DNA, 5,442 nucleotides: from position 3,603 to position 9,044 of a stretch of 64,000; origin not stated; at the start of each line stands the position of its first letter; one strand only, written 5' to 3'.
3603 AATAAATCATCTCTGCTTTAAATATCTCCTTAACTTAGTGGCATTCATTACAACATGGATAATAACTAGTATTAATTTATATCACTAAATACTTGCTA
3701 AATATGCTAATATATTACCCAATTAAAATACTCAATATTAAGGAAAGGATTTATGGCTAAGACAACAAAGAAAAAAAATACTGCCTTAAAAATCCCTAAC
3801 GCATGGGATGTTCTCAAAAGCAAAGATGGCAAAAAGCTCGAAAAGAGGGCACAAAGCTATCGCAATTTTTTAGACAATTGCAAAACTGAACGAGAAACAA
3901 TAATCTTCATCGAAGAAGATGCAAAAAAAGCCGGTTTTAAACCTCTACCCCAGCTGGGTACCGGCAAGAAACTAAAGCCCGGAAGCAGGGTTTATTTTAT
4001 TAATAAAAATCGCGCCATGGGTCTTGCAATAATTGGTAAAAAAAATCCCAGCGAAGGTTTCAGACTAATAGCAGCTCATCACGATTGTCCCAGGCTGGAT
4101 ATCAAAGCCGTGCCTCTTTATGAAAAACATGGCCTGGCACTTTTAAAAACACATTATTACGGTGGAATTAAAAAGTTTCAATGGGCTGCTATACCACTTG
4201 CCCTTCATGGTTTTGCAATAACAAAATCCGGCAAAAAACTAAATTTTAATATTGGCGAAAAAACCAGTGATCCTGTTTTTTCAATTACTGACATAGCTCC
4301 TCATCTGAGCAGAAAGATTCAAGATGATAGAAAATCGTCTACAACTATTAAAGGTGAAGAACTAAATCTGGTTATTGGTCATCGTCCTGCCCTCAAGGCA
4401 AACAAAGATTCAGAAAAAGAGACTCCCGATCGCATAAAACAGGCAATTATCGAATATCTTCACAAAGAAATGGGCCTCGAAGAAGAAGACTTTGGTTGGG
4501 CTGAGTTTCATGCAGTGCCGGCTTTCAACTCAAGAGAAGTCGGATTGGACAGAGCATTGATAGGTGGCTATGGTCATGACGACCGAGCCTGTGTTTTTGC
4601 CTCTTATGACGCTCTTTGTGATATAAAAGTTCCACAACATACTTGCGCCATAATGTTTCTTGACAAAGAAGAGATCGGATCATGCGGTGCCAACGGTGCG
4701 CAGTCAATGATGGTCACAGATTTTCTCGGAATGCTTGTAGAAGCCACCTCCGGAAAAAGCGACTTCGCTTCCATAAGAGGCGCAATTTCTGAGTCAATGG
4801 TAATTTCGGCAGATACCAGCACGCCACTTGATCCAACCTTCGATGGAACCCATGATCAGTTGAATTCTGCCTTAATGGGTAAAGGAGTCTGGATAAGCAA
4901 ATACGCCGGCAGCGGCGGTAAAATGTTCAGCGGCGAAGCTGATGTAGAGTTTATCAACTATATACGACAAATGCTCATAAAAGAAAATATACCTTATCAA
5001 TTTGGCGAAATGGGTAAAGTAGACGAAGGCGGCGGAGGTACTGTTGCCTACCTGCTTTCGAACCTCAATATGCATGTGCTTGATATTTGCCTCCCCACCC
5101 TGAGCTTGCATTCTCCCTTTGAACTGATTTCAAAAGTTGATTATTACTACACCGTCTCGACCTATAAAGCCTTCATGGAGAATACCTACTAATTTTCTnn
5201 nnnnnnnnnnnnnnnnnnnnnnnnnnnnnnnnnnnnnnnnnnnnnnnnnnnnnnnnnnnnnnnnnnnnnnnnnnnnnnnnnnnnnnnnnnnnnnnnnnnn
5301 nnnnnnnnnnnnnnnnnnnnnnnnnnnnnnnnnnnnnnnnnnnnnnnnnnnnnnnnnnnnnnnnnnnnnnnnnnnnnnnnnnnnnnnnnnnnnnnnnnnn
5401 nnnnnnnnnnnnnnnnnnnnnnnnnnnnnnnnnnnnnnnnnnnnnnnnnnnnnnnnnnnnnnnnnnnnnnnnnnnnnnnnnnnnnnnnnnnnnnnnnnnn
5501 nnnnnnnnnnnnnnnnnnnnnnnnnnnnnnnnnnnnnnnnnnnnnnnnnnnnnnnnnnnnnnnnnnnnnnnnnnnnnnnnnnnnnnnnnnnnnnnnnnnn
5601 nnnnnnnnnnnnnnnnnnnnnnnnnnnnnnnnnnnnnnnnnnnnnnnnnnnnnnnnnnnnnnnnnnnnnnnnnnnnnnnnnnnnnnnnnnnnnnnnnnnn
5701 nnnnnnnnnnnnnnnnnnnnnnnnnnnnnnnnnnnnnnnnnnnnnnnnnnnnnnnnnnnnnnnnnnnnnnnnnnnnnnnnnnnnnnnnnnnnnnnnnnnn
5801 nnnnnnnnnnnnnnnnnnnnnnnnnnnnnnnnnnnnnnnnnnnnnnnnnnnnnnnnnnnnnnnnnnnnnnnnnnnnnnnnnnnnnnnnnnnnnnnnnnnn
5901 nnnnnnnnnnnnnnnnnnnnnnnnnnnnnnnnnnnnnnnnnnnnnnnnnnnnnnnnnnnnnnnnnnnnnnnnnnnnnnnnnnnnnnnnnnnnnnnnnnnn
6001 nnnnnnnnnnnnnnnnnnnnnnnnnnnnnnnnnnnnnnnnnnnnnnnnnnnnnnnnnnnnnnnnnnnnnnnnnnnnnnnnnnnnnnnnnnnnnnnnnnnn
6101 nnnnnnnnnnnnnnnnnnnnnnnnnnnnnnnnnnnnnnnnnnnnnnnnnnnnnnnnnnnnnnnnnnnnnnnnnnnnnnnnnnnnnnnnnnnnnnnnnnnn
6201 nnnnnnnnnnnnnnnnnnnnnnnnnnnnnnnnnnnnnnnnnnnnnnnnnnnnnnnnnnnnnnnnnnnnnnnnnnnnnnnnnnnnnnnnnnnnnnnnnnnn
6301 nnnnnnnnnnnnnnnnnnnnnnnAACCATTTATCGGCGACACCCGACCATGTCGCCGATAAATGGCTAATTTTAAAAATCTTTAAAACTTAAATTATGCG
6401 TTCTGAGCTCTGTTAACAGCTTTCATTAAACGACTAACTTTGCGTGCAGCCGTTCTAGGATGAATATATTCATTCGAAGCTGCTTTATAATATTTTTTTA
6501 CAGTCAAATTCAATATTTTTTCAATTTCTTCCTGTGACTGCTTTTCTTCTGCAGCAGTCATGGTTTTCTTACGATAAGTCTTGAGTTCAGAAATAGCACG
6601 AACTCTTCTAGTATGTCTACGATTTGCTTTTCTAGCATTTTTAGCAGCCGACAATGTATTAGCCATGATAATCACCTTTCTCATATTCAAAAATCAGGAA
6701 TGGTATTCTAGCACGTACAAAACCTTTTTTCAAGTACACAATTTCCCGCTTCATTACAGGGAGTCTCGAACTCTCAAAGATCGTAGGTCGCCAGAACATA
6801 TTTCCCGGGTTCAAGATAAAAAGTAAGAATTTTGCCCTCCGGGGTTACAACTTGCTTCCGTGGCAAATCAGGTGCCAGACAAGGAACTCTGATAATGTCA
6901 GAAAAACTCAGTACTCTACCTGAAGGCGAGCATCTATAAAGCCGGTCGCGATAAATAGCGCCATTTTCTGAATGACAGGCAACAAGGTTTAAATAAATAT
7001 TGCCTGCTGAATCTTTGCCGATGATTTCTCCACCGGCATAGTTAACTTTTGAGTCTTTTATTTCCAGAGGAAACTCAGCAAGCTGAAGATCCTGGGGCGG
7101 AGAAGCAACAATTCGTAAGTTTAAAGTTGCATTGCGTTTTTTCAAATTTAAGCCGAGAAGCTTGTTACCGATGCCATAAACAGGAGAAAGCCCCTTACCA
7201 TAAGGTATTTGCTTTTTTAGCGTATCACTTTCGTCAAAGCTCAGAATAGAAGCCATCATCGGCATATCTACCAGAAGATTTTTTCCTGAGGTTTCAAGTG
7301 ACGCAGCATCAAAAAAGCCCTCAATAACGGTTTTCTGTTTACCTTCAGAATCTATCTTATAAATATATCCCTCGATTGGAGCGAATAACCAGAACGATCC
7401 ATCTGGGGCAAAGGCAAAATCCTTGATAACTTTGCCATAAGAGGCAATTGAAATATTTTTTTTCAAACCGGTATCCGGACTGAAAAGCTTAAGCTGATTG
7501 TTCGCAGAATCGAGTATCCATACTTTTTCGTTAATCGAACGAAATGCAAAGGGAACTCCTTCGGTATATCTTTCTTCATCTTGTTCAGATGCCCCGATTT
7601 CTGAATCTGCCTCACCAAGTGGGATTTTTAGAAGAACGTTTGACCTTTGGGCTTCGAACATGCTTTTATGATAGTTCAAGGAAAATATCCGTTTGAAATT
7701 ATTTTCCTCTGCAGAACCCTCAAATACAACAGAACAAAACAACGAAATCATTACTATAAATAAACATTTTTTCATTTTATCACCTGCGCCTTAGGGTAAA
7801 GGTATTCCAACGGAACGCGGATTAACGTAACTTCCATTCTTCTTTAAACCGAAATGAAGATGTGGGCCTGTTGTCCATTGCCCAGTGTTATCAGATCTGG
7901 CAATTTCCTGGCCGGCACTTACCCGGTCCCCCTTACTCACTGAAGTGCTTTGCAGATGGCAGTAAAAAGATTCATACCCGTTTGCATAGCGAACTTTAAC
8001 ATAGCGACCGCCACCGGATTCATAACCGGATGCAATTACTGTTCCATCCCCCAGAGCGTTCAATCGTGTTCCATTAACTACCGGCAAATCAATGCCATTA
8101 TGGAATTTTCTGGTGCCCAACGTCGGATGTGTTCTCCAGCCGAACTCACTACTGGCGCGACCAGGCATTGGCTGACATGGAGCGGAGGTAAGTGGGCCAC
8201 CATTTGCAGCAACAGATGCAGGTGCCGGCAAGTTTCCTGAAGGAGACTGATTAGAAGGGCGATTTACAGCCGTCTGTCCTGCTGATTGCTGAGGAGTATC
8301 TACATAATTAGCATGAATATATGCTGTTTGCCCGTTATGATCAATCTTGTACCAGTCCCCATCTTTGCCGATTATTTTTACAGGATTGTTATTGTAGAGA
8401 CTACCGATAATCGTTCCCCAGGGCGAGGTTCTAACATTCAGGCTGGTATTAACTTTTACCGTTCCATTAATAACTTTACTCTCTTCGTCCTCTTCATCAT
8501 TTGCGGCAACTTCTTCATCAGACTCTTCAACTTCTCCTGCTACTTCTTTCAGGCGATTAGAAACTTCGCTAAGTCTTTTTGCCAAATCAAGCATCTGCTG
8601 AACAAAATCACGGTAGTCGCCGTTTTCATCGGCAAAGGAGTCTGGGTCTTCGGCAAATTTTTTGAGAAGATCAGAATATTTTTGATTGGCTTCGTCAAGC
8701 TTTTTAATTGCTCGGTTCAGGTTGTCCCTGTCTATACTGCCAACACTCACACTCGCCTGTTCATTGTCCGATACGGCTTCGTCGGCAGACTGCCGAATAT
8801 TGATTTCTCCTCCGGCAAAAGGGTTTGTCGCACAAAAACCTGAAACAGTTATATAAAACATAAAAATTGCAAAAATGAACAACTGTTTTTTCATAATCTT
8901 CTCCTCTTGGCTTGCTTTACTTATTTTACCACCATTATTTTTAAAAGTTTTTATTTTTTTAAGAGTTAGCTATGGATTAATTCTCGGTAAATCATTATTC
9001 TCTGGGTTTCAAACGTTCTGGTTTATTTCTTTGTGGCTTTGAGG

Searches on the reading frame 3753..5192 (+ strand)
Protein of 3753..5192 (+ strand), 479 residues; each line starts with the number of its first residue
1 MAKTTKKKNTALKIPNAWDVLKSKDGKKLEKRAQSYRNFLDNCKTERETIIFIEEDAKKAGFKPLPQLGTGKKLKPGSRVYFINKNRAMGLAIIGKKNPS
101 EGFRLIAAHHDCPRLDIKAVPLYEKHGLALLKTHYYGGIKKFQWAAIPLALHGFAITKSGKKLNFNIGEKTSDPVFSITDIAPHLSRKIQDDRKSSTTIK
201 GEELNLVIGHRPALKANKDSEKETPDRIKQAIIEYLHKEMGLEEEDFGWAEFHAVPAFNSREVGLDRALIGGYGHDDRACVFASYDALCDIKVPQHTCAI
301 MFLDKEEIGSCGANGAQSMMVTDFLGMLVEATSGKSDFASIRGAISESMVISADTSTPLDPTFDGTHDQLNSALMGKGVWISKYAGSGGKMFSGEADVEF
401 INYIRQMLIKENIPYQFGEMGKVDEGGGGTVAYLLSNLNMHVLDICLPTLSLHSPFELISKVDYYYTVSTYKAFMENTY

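Call 41: search_protein_families(library=pfam, proteins=[window:3753-5192:+], max_evalue=0.00001)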
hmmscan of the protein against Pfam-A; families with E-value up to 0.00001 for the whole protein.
window:3753-5192:+ (479 aa): 2 families
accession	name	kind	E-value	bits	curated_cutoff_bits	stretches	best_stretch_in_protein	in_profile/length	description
PF02127.20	Peptidase_M18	-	2.4e-77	261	24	1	39-474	1-431/432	Aminopeptidase I zinc metalloprotease (M18)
PF05343.19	Peptidase_M42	-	1.3e-11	44.5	23.2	0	198-324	60-184/292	M42 glutamyl aminopeptidase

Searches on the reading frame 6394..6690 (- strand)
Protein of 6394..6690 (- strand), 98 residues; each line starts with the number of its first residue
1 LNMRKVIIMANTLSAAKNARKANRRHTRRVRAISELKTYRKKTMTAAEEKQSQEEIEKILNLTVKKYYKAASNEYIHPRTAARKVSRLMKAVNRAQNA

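Call 41: search_protein_families(library=pfam, proteins=[window:6394-6690:-], max_evalue=0.00001)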
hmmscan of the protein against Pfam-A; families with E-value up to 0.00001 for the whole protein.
window:6394-6690:- (98 aa): 1 family
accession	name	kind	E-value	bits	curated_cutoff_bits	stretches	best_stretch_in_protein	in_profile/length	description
PF01649.23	Ribosomal_S20p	-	3.2e-14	53.8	29.5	1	10-93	1-83/83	Ribosomal protein S20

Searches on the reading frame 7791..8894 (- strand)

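Call 41: search_protein_families(library=pfam, proteins=[window:7791-8894:-], max_evalue=0.00001)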
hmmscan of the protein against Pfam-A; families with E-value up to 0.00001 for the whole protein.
window:7791-8894:- (367 aa): 2 families
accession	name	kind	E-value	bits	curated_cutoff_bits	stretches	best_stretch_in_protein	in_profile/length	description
PF01551.29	Peptidase_M23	-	8.4e-29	100.1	28.7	1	263-359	1-96/96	Peptidase family M23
PF08239.17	SH3_3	-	6.4e-14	52.3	27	1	151-199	2-54/54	Bacterial SH3 domain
